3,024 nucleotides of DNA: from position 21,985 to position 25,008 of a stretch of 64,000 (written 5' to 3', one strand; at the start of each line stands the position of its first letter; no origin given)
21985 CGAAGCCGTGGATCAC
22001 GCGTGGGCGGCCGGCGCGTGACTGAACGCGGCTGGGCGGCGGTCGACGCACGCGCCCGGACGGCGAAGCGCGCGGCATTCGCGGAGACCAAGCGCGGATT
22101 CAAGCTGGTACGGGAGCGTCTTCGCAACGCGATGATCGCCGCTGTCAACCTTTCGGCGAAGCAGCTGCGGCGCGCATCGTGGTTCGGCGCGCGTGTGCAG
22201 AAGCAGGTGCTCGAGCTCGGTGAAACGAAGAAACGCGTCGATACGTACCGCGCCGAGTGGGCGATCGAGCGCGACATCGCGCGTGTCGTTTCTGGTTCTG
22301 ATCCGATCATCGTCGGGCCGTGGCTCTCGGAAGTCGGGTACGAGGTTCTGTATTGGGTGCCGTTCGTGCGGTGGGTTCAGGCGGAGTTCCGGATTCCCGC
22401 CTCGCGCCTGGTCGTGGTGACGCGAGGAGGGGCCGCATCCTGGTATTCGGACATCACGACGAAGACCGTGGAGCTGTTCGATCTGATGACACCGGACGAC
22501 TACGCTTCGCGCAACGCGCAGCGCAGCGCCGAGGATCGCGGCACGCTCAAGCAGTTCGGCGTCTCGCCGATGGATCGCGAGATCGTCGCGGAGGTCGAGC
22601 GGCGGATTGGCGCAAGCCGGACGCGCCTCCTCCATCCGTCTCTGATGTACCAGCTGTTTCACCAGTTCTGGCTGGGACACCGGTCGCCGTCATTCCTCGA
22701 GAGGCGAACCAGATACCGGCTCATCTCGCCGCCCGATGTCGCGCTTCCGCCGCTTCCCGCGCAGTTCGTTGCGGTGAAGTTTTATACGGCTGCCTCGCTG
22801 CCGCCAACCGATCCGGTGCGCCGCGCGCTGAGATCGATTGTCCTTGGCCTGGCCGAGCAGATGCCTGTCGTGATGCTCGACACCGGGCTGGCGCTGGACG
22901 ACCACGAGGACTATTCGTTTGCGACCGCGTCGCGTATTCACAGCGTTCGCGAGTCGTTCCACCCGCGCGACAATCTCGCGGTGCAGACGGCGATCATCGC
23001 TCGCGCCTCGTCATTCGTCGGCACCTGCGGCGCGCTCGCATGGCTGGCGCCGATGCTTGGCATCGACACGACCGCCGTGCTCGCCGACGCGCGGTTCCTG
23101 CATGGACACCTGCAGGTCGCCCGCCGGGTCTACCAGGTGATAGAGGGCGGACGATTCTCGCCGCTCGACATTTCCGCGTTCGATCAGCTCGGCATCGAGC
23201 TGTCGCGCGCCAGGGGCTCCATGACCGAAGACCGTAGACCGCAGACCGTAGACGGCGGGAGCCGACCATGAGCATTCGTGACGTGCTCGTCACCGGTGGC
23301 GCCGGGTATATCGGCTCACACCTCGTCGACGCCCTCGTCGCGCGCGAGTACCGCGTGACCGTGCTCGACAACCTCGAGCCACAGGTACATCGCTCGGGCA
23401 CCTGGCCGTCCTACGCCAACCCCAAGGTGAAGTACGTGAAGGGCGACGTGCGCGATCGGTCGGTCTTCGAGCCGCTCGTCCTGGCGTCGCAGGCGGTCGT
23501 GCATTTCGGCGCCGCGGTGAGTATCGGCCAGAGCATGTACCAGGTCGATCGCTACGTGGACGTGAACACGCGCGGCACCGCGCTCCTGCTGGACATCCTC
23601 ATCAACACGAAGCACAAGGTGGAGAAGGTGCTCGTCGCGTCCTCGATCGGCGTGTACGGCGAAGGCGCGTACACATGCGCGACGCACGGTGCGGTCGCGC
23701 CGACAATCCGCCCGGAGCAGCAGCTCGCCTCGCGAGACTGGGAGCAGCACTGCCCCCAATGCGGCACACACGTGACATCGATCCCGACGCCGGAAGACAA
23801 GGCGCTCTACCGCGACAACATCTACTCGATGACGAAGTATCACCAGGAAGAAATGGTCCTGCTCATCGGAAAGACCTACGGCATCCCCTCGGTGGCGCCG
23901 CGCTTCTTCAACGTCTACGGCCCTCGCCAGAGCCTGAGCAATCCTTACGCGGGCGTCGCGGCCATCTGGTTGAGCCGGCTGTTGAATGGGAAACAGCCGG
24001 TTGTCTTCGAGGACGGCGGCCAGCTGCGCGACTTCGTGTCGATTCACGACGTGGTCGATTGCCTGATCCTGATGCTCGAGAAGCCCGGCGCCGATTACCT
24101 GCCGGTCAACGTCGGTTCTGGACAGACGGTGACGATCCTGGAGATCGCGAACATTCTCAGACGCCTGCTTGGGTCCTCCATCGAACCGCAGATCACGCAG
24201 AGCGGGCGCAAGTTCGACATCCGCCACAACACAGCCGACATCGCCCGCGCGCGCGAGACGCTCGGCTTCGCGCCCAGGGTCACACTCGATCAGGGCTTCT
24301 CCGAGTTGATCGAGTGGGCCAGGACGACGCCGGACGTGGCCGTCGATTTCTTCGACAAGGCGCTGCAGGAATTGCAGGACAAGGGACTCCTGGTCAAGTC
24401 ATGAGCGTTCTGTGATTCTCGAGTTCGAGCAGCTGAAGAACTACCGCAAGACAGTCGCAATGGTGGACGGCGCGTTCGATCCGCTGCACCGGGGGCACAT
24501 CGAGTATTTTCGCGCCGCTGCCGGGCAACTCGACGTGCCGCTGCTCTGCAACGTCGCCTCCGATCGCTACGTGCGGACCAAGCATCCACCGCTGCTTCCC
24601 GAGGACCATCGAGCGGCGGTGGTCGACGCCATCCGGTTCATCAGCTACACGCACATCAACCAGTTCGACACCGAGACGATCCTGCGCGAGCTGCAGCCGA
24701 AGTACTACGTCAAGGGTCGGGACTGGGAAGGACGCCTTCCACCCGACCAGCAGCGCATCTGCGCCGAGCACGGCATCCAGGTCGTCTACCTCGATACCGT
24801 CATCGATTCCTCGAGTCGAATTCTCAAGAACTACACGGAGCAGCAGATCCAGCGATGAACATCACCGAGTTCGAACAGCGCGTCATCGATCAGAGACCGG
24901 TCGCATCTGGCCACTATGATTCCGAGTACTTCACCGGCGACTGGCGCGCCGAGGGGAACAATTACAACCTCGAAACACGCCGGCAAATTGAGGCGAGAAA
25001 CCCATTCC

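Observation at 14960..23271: Family B: five-copy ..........-LYW-PF-RW protein family interleaved with neuB/neuC/neuA, a candidate novel glycosyltransferase family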

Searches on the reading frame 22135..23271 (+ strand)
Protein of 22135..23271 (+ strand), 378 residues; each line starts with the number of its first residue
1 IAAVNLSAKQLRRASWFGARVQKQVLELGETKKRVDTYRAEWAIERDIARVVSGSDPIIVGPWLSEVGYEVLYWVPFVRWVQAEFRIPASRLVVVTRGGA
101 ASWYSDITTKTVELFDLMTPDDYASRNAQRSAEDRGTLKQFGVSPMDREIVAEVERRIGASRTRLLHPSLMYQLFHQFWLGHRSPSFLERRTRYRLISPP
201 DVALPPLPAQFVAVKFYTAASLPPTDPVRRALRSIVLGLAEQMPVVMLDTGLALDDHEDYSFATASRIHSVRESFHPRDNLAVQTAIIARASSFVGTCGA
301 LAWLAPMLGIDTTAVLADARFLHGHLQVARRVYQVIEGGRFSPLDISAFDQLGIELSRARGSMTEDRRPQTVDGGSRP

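Call 5: search_protein_families(library=pfam, proteins=[window:22135-23271:+], max_evalue=1)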
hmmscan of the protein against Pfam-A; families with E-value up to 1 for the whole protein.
window:22135-23271:+ (378 aa): 1 family
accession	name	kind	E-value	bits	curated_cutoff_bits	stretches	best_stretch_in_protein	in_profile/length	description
PF19640.4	DUF6143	-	0.29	11.5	27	1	176-229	77-127/182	Family of unknown function (DUF6143)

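Call 8: search_protein_families(library=ncbifam, proteins=[window:22135-23271:+], max_evalue=1)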
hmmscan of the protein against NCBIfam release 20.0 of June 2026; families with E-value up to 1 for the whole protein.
window:22135-23271:+ (378 aa): 0 families

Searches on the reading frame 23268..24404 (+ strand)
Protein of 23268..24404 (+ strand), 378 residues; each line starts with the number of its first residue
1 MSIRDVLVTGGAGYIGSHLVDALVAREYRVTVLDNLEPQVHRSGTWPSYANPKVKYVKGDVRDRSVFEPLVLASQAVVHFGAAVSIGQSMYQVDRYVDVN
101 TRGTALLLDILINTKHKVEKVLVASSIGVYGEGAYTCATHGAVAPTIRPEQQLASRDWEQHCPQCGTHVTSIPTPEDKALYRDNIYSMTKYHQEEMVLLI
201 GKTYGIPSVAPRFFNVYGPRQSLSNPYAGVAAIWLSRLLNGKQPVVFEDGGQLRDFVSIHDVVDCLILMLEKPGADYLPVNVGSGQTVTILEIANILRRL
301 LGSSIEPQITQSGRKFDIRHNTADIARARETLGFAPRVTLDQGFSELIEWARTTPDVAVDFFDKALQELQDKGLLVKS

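Call 11: search_protein_families(library=pfam, proteins=[window:23268-24404:+], max_evalue=0.001)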
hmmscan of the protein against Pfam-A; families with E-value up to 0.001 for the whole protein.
window:23268-24404:+ (378 aa): 8 families
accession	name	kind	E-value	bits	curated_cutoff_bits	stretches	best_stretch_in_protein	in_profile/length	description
PF01370.27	Epimerase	-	6e-43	147.4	20.9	2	6-135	1-124/240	NAD dependent epimerase/dehydratase family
PF16363.11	GDP_Man_Dehyd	-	5.2e-40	138.4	27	2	7-133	1-136/332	GDP-mannose 4,6 dehydratase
PF01073.25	3Beta_HSD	-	8.4e-16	58.3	22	1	7-134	1-124/280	3-beta hydroxysteroid dehydrogenase/isomerase family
PF02719.21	Polysacc_synt_2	-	1.9e-10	40.9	20.2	1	6-125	1-127/293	Polysaccharide biosynthesis protein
PF07993.18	NAD_binding_4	-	1.7e-09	37.6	20.1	1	8-229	1-214/258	Male sterility protein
PF13460.12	NAD_binding_10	-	9.6e-06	26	27.2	1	10-132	1-104/184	NAD(P)H-binding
PF05368.20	NmrA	-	1.3e-05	25.4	27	1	6-78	5-74/298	NmrA-like family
PF00106.31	adh_short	-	1.9e-05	24.7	26.6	1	6-138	3-152/195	short chain dehydrogenase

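Call 47: search_protein_families(library=ncbifam, proteins=[window:23268-24404:+], max_evalue=0.00001)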
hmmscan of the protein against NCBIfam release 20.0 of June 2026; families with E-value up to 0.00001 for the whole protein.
window:23268-24404:+ (378 aa): 23 families
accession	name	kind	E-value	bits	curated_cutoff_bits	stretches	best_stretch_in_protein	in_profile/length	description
TIGR01179.1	galE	equivalog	1.9e-37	128.8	262.3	2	6-135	2-130/332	UDP-glucose 4-epimerase GalE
TIGR01181.1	dTDP_gluc_dehyt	equivalog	2e-35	122.4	365.1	2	6-132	2-131/321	dTDP-glucose 4,6-dehydratase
TIGR04180.1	EDH_00030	hypoth_equivalog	1.9e-32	112.5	475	2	6-136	1-131/297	NAD-dependent 4,6-dehydratase LegB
TIGR02197.1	heptose_epim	equivalog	4.4e-29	101.6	274.6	2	183-351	135-313/316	ADP-glyceromanno-heptose 6-epimerase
NF007956.0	PRK10675.1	subfamily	9.2e-22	77.6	394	1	6-133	3-131/338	UDP-glucose 4-epimerase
NF011728.1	PRK15181.1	equivalog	1.7e-15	56.9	760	1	176-350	155-336/348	Vi polysaccharide biosynthesis UDP-N-acetylglucosaminuronic acid C-4 epimerase TviC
NF043036.1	ErythonDh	equivalog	2.2e-15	56.7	325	1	6-133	3-132/321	D-erythronate dehydrogenase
NF007490.0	PRK10084.1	subfamily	1.1e-13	51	649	1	183-367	164-350/361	dTDP-glucose 4,6-dehydratase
NF008360.0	PRK11150.1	equivalog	2.3e-13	50.1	452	1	184-295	138-248/310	ADP-glyceromanno-heptose 6-epimerase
TIGR03466.1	HpnA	hypoth_equivalog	1.5e-12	47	367.65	1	5-131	2-118/327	hopanoid-associated sugar epimerase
NF042422.1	oxyalk_red_OleD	equivalog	2.8e-12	46.7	580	1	6-132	3-116/329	2-alkyl-3-oxoalkanoate reductase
NF007582.0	PRK10217.1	equivalog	1.8e-11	43.7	698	0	4-109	2-110/355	dTDP-glucose 4,6-dehydratase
NF041015.1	UDPsulfquin_syn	equivalog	5e-11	42.2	575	0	241-340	249-352/384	UDP-sulfoquinovose synthase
NF052578.1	StrlDmthSdmBMthl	equivalog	9.7e-11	42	600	1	6-133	3-120/328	sterol demethylase protein SdmB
NF047922.1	GDPFucSynFcl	equivalog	6.8e-10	38.9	500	1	202-350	150-300/308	GDP-L-fucose synthase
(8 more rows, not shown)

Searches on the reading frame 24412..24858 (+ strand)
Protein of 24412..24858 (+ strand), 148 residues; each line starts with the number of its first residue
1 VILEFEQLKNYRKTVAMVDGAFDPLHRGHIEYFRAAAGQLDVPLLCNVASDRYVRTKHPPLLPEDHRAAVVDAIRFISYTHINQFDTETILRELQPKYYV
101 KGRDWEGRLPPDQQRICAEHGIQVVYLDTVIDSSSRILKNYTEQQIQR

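Call 11: search_protein_families(library=pfam, proteins=[window:24412-24858:+], max_evalue=0.001)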
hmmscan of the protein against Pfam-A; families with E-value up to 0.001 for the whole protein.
window:24412-24858:+ (148 aa): 1 family
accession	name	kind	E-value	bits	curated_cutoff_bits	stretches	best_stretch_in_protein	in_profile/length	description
PF01467.32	CTP_transf_like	-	7.7e-14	52.5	21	1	18-125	2-110/133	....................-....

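Call 47: search_protein_families(library=ncbifam, proteins=[window:24412-24858:+], max_evalue=0.00001)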
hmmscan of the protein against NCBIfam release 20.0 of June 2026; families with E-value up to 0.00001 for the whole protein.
window:24412-24858:+ (148 aa): 5 families
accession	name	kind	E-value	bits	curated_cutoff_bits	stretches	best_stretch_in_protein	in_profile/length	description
TIGR02199.1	rfaE_dom_II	equivalog_domain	1.5e-18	67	181.5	1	6-137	4-138/144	D-glycero-beta-D-manno-heptose 1-phosphate adenylyltransferase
NF008454.0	PRK11316.1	equivalog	2.4e-10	39.7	521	1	6-140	333-470/475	bifunctional D-glycero-beta-D-manno-heptose-7-phosphate kinase/D-glycero-beta-D-manno-heptose 1-phosphate adenylyltransferase HldE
TIGR00125.1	cyt_tran_rel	domain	6.3e-10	39.1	27.7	1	15-74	1-59/65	adenylyltransferase/cytidyltransferase family protein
TIGR01518.1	g3p_cytidyltrns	equivalog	9.4e-07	29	165.4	1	17-136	2-120/125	glycerol-3-phosphate cytidylyltransferase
NF001985.0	PRK00777.1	subfamily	7.2e-06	26.1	104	0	15-73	6-64/157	pantetheine-phosphate adenylyltransferase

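Call 85: search_solved_structures(query=window:24412-24858:+, max_evalue=0.001)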
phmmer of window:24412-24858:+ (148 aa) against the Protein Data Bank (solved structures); distinct sequences matched with E-value up to 0.001: 6.
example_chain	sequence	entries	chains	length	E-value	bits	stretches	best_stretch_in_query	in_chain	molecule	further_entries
3elb_A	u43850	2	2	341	4.9e-07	33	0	16-78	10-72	Ethanolamine-phosphate cytidylyltransferase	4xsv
5x9q_A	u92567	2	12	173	6.9e-06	29.3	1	15-114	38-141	Putative cytidylyltransferase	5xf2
2b7l_A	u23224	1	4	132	2.4e-05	27.6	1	18-109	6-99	glycerol-3-phosphate cytidylyltransferase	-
5x3d_A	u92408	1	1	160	4.9e-05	26.5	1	14-109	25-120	Phosphoenolpyruvate phosphomutase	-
1coz_A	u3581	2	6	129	0.00018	24.7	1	18-110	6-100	PROTEIN (GLYCEROL-3-PHOSPHATE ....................) | glycerol-3-phosphate cytidylyltransferase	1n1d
3glv_A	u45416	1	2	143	0.00049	23.3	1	16-106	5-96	Lipopolysaccharide core biosynthesis protein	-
